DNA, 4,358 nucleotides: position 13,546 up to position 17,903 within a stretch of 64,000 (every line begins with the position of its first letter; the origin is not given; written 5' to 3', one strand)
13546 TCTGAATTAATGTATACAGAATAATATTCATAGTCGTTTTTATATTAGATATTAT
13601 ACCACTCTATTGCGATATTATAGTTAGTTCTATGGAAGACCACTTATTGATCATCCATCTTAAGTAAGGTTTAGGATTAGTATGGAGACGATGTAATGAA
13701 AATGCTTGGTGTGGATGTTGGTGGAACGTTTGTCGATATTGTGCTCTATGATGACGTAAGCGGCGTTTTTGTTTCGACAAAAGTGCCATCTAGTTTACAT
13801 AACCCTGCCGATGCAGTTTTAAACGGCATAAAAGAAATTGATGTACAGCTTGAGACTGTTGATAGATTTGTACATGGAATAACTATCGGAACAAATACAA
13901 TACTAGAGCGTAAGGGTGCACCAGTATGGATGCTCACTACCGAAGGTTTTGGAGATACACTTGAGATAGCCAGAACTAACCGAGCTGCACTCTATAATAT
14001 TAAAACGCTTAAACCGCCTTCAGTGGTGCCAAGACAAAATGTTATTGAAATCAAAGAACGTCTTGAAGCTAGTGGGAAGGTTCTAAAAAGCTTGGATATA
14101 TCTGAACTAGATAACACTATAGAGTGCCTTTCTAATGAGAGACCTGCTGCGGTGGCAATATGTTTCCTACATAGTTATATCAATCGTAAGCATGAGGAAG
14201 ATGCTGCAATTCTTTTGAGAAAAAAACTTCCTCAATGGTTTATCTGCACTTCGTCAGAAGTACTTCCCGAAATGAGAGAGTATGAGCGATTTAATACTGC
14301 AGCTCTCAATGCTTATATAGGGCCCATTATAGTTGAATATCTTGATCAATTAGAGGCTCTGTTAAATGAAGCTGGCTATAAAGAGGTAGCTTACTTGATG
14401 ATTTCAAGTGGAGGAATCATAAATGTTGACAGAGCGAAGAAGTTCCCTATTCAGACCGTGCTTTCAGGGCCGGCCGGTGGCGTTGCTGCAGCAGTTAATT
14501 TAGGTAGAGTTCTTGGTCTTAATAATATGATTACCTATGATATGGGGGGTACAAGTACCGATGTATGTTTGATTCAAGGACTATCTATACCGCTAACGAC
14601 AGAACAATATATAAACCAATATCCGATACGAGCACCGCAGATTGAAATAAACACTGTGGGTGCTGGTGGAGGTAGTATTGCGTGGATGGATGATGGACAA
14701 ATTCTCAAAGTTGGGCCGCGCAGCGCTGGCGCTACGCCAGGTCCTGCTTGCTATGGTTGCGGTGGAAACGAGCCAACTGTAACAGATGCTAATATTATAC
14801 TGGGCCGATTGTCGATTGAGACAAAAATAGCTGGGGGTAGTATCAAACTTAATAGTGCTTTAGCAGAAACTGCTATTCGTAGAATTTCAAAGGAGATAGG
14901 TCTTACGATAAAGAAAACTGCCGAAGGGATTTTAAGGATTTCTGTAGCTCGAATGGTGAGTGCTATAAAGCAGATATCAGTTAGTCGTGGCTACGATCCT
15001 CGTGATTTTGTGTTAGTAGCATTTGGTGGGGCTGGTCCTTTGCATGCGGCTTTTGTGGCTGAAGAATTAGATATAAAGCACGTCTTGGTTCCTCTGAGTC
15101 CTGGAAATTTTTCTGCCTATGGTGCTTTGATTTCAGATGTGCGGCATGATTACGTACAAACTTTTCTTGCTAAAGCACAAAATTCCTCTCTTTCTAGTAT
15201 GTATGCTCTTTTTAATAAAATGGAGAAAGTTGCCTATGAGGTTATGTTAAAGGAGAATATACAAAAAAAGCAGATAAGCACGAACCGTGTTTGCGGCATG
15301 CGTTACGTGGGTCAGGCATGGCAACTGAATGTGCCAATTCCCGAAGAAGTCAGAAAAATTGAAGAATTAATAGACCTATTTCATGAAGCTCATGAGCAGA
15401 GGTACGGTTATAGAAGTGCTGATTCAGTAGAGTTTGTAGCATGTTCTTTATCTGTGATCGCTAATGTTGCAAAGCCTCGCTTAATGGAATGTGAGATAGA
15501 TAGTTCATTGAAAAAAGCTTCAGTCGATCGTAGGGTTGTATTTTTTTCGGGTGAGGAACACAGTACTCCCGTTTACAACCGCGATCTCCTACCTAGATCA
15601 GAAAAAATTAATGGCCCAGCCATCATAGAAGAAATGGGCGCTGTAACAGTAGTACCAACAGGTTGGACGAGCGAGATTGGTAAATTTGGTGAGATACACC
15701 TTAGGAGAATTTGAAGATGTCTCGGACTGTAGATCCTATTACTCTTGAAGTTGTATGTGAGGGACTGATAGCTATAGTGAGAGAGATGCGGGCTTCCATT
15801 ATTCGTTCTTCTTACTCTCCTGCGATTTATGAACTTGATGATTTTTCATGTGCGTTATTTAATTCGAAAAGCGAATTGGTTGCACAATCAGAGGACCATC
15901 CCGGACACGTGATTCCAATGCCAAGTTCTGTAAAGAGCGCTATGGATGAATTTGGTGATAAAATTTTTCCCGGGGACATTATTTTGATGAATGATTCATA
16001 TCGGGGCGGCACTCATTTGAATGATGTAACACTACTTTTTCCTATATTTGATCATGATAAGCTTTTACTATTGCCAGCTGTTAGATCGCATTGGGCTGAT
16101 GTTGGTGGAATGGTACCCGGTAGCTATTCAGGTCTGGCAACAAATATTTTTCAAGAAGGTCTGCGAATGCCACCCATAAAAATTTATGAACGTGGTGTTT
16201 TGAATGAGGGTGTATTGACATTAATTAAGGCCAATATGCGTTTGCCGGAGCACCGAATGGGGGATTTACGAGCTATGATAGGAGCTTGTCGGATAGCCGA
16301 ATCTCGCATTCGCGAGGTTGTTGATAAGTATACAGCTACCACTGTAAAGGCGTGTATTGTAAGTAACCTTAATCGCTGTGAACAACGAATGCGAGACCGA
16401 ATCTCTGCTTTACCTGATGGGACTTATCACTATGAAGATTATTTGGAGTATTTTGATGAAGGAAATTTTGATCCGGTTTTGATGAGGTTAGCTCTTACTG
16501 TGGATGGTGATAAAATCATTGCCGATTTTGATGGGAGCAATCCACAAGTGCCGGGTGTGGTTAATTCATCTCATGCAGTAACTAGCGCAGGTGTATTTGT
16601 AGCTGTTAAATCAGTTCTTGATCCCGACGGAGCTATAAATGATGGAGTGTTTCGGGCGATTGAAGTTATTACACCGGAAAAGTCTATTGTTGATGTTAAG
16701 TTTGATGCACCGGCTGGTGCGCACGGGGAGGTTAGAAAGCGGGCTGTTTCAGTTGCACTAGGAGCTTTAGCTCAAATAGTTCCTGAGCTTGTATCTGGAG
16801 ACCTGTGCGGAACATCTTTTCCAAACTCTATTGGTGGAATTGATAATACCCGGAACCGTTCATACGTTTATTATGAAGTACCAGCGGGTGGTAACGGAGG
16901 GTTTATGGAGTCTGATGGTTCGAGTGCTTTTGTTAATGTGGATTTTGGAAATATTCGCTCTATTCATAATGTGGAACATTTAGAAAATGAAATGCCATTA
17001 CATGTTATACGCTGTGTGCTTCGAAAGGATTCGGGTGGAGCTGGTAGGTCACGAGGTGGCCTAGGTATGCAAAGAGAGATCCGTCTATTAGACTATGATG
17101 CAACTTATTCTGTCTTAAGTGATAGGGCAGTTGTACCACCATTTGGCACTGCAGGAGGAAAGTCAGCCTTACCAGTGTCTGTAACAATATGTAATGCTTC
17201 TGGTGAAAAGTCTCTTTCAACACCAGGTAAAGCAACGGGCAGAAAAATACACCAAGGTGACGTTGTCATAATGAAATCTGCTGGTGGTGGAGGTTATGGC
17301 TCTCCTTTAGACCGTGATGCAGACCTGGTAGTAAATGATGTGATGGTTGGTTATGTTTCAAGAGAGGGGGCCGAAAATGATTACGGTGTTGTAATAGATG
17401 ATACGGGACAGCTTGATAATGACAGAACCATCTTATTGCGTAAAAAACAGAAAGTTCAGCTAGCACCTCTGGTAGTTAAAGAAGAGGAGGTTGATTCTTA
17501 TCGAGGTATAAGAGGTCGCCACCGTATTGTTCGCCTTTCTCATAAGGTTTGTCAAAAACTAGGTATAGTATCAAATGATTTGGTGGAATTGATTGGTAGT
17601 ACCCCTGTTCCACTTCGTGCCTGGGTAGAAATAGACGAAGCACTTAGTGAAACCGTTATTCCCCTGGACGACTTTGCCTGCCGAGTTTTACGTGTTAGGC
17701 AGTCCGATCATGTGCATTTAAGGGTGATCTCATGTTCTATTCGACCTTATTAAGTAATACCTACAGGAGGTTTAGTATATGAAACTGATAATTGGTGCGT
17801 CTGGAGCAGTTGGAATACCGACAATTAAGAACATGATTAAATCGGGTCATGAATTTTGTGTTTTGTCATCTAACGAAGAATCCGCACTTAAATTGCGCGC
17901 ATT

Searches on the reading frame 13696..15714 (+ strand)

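Call 54: search_protein_families(library=ncbifam, proteins=[window:13696-15714:+], max_evalue=1e-10)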
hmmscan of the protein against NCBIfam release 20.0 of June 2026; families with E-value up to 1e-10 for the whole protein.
window:13696-15714:+ (672 aa): 3 families
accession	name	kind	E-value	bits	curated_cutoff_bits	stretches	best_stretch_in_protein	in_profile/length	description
NF050156.1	CapLactmsAlpCapA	equivalog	1.1e-158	529.7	1000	1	4-669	3-685/689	caprolactamase subunit alpha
NF042975.2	AcphenoCarb_ApcC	equivalog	5.4e-78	262.9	1500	1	3-663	10-703/733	acetophenone carboxylase subunit gamma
NF042960.1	AcphenoCarb_ApcA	equivalog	4.1e-55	187.2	1250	1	5-671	5-657/658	acetophenone carboxylase subunit alpha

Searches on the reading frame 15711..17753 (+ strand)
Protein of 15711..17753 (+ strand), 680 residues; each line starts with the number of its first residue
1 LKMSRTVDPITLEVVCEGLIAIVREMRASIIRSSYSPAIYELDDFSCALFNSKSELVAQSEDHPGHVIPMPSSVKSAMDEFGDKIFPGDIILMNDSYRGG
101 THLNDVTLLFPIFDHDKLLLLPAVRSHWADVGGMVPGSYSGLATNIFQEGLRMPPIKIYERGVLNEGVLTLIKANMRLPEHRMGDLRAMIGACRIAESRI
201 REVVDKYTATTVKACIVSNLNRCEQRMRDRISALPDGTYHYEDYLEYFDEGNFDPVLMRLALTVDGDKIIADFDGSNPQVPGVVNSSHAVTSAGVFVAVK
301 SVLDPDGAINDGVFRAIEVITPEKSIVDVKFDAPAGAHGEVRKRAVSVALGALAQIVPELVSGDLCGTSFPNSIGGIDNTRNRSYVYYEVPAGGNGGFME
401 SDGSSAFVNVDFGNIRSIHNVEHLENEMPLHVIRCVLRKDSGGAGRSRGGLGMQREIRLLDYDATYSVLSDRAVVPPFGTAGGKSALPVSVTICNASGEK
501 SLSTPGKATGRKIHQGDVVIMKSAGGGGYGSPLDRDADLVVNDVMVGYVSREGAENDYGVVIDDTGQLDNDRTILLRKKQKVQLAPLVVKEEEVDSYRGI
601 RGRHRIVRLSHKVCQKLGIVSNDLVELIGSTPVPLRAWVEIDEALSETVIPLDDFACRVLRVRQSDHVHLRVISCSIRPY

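Call 54: search_protein_families(library=ncbifam, proteins=[window:15711-17753:+], max_evalue=1e-10)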
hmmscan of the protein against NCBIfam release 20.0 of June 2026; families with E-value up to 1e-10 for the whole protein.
window:15711-17753:+ (680 aa): 2 families
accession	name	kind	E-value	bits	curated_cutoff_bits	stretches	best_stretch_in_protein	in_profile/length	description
NF050157.1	CapLactmsBetCapB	equivalog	8.7e-98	328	1000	1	7-573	1-570/577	caprolactamase subunit beta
NF042976.1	AcphenoCarb_ApcD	equivalog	3.5e-37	128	1500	1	7-453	29-483/685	acetophenone carboxylase subunit delta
